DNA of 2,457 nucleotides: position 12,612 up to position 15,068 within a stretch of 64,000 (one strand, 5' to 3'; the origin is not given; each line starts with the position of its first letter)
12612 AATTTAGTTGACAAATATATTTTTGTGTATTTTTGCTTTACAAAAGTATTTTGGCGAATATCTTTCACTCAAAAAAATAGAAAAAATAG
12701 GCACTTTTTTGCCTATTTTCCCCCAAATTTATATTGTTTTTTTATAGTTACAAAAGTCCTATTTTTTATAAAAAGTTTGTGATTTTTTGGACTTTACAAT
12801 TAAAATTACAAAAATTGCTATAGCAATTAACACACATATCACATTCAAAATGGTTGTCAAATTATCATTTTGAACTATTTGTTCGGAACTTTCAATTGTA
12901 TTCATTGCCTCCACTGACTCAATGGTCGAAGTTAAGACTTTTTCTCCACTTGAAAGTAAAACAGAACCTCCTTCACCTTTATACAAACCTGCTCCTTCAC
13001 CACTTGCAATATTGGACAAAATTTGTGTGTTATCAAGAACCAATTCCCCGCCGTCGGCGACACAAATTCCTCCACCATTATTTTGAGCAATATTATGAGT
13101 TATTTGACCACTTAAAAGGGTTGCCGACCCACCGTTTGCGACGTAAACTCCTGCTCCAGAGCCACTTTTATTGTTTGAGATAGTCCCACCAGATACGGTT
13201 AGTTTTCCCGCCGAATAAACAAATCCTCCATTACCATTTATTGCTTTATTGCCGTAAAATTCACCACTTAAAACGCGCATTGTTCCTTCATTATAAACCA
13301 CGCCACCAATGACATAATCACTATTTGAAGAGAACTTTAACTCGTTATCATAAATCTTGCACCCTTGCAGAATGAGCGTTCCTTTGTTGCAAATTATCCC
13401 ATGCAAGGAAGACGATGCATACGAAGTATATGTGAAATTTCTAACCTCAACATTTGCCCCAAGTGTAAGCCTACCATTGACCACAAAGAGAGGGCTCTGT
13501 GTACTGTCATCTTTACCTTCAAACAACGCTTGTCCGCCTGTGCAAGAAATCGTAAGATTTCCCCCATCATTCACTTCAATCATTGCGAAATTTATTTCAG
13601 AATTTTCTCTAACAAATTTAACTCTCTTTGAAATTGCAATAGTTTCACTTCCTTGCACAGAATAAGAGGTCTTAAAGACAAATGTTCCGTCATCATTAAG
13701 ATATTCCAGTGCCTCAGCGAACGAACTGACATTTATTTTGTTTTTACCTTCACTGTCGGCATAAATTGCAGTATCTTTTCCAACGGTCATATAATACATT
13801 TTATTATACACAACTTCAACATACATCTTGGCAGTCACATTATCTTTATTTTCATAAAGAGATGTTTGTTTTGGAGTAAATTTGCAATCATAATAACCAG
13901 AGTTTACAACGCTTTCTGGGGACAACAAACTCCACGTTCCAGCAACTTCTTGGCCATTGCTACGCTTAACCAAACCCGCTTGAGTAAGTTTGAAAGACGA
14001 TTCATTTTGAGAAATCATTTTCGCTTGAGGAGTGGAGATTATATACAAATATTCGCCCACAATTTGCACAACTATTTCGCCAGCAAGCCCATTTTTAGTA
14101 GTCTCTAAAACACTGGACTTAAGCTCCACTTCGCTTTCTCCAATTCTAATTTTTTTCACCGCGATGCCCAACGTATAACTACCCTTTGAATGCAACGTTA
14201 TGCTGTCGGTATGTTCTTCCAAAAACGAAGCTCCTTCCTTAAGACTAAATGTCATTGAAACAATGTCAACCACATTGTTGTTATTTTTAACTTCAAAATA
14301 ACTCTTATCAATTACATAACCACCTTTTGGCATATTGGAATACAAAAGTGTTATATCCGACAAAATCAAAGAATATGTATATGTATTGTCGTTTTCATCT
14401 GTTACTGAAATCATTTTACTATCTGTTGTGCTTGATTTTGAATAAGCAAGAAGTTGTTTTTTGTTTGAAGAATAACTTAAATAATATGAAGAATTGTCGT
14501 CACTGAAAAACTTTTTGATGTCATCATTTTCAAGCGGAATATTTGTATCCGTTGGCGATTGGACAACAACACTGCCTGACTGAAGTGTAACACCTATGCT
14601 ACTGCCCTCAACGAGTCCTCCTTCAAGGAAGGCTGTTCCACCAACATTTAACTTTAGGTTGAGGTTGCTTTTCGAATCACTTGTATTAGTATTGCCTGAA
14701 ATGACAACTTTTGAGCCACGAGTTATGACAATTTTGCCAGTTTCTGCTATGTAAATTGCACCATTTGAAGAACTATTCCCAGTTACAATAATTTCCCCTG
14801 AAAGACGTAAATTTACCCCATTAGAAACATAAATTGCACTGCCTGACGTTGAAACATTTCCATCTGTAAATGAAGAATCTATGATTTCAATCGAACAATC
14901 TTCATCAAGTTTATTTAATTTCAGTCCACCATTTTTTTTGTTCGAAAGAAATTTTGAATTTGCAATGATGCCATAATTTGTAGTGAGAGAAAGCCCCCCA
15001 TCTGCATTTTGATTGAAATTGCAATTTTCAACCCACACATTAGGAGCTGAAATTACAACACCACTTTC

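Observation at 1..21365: Tandem pair of giant Pmp-type (GGA[ILV]/FxxN) beta-helix proteins in a Gram-positive-like genome, with a TM tail anchor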

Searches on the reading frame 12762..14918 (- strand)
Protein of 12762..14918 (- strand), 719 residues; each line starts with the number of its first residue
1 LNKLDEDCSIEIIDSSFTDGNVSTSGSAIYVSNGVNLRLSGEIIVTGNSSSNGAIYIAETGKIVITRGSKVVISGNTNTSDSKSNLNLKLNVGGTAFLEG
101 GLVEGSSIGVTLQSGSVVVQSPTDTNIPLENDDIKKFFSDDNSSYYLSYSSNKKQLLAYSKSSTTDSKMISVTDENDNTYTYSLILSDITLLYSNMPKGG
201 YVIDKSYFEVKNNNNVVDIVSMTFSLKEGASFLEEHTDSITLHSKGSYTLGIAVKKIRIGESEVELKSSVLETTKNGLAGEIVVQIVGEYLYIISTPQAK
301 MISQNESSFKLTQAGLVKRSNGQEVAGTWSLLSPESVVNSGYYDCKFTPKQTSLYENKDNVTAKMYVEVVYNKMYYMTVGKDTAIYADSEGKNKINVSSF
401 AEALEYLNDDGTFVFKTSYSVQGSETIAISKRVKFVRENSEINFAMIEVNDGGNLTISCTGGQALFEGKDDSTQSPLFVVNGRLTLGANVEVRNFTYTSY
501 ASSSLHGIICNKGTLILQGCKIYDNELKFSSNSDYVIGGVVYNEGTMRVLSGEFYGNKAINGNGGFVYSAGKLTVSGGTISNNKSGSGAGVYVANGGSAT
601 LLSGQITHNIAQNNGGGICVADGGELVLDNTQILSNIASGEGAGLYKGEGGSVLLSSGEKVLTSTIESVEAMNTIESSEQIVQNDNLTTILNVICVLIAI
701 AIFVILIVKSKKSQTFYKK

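Call 74: predict_structure(alignment_id=A4)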
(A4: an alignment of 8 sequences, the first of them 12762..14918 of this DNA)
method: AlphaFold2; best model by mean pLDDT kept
length: 719 residues; sequences in the alignment: 8
mean_pLDDT: 79.0   pTM: 0.62
mean pLDDT of the five models: 79.0, 70.4, 70.2, 66.4, 64.7
residues with pLDDT >= 90: 203; 70-90: 354; 50-70: 122; < 50: 40
segments of 3 or more residues with pLDDT < 50: 21-23, 77-83, 163-165, 671-685, 709-719
pLDDT, mean of each block of 10 residues (from residue 1): 70 77 63 83 73 78 79 60 63 61 76 72 63 72 65 69 50 61 71 79 83 74 86 86 86 83 76 66 79 82 90 81 81 89 91 80 90 92 91 87 89 93 90 87 87 93 87 87 96 89 80 96 90 67 96 94 90 95 93 94 91 89 89 84 83 81 67 28 48 79 63 33
secondary structure, 60 per line:
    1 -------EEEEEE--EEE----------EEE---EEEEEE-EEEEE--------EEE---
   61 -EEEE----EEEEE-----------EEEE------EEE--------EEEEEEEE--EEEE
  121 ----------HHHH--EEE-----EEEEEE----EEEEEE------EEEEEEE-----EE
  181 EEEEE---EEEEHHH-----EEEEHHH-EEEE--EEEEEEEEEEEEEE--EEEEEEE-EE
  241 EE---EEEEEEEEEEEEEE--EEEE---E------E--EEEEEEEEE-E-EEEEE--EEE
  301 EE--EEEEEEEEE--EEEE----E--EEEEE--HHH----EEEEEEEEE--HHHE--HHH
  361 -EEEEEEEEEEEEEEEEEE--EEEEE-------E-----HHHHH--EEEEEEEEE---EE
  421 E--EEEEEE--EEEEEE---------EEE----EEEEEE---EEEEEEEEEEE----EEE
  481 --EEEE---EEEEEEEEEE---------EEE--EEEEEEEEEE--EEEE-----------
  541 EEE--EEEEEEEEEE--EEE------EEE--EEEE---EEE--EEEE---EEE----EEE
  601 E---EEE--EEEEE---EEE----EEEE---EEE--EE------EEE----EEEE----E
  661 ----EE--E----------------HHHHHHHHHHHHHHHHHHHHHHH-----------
elements in order (helices of 4 or more, strands of 3 or more residues): E8-13 E16-18 E29-31 E35-40 E42-46 E55-57 E62-65 E70-74 E86-89 E96-98 E107-114 E117-120 H131-134 E137-139 E145-150 E155-160 E167-173 E179-185 E189-192 E201-204 E209-212 E215-228 E231-237 E239-242 E246-259 E262-265 E279-287 E291-295 E298-302 E305-313 E316-319 E327-331 E341-349 E362-379 E382-386 H400-404 E407-415 E419-421 E424-429 E432-437 E447-449 E454-459 E463-473 E478-480 E483-486 E490-499 E509-511 E514-523 E526-529 E541-543 E546-555 E558-560 E567-569 E572-575 E579-581 E584-587 E591-593 E598-601 E605-607 E610-614 E618-620 E625-628 E632-634 E645-647 E652-655 H686-708
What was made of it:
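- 13761..14510 (-): B residues ~2286-2535: non-repeat beta-sandwich (Ig-like) middle region. AF2 model residues 137-386 are all-beta with pLDDT 70-90 (call 74).
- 12942..13760 (-): B residues ~2536-2808: second, short beta-helix (about 10 rungs). AF2 pLDDT about 90 (call 74).
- On Right-handed parallel beta-helix (Pfam PF13229, pectate-lyase-like fold): AF2 pLDDT about 90 for B ~2556-2804 (call 74).
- AF2 model of B 2150-2868: pLDDT 79, with beta-helix, beta-sandwich, beta-helix and a TM helix (call 74).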

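Call 76: fold_search(model_id=the predicted structure, library=pdb)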
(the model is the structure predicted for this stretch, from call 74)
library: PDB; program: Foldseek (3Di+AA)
matches with E <= 10: 551; with E <= 0.001: 1
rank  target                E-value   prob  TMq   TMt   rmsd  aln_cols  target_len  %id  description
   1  9cdv_A                4.6e-04  1.00  0.17  0.25  14.9       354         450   15  Crystal Structure of Rhombotarget A (released 2025-07-02)
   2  9cdv_B                5.3e-03  0.96  0.16  0.23  14.5       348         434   14  Crystal Structure of Rhombotarget A (released 2025-07-02)
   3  4aq1_C                5.6e-03  0.60  0.10  0.11  21.8       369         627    9  Structure of the SbsB S-layer protein of Geobacillus stearothermophilus PV72p2 in complex with nanobody KB6 (released 2012-06-13)
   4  9cdu_C                6.8e-03  0.96  0.17  0.26  14.0       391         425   13  Crystal Structure of Rhombotarget A-peptide Complex (released 2025-07-02)
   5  4q1q_A                7.1e-03  0.21  0.08  0.14  15.3       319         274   16  Crystal structure of TibC-catalyzed hyper-glycosylated TibA55-350 fragment (released 2014-09-17)
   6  9cdu_A                1.3e-02  0.99  0.16  0.25  13.5       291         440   15  Crystal Structure of Rhombotarget A-peptide Complex (released 2025-07-02)
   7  3pdd                  1.3e-02  0.72  0.10  0.24  11.4       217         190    8  Structures of Clostridium thermocellum CbhA fibronectin(III)-like modules (released 2011-11-23)
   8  6n2b_B                1.7e-02  0.77  0.13  0.22  12.3       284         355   14  The Crystal Structure of Caldicellulosiruptor kristjanssonii Tapirin C-terminal domain (released 2018-12-19)
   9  7ok5_B                2.2e-02  0.66  0.10  0.12  15.9       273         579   10  Crystal structure of mouse neurofascin 155 immunoglobulin domains (released 2022-12-14)
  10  7ol4_D                2.4e-02  0.47  0.10  0.11  15.8       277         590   12  Mouse contactin-1 neurofascin-155 immunoglobulin domains adhesion complex (released 2022-12-14)
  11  5k6x_A                2.5e-02  0.69  0.12  0.19  14.3       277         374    9  Sidekick-2 immunoglobulin domains 1-4, crystal form 1 (released 2016-09-28)
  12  8q2h                  3.5e-02  0.23  0.08  0.05  25.0       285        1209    9  beta-galactosidase from Bacillus circulans (released 2024-10-16)
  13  6xi1_BBB              4.4e-02  0.33  0.11  0.15  24.7       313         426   10  Crystal structure of tetra-tandem repeat in extending RTX adhesin from Aeromonas hydrophila (released 2020-10-14)
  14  9huj_B                4.9e-02  0.12  0.10  0.12  20.8       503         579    8  CryoEM structure of human peptidylarginine deiminase type 4 (PAD4) in complex with heparin oligomer (12 subunits) (released 2025-10-22)
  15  8umz_B                5.1e-02  0.51  0.10  0.23  12.1       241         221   10  Crystal Structure of Engineered Mouse Protocadherin-15 EC4-EC7 Connection (released 2024-11-13)
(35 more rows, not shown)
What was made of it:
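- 13761..14510 (-): Foldseek hits to Ig/FN3-type proteins (call 76).
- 12942..13760 (-): Best PDB matches are beta-helix proteins: RbtA 9cdv at E 4.6e-4, then TibA, tapirin and pectate lyases (call 76).
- On Right-handed parallel beta-helix (Pfam PF13229, pectate-lyase-like fold): The best PDB matches are beta-helix proteins: RbtA at E 4.6e-4, then TibA, tapirin, pectate lyases and tailspikes (call 76).
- One Foldseek hit is the S-layer protein SbsB (call 76).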
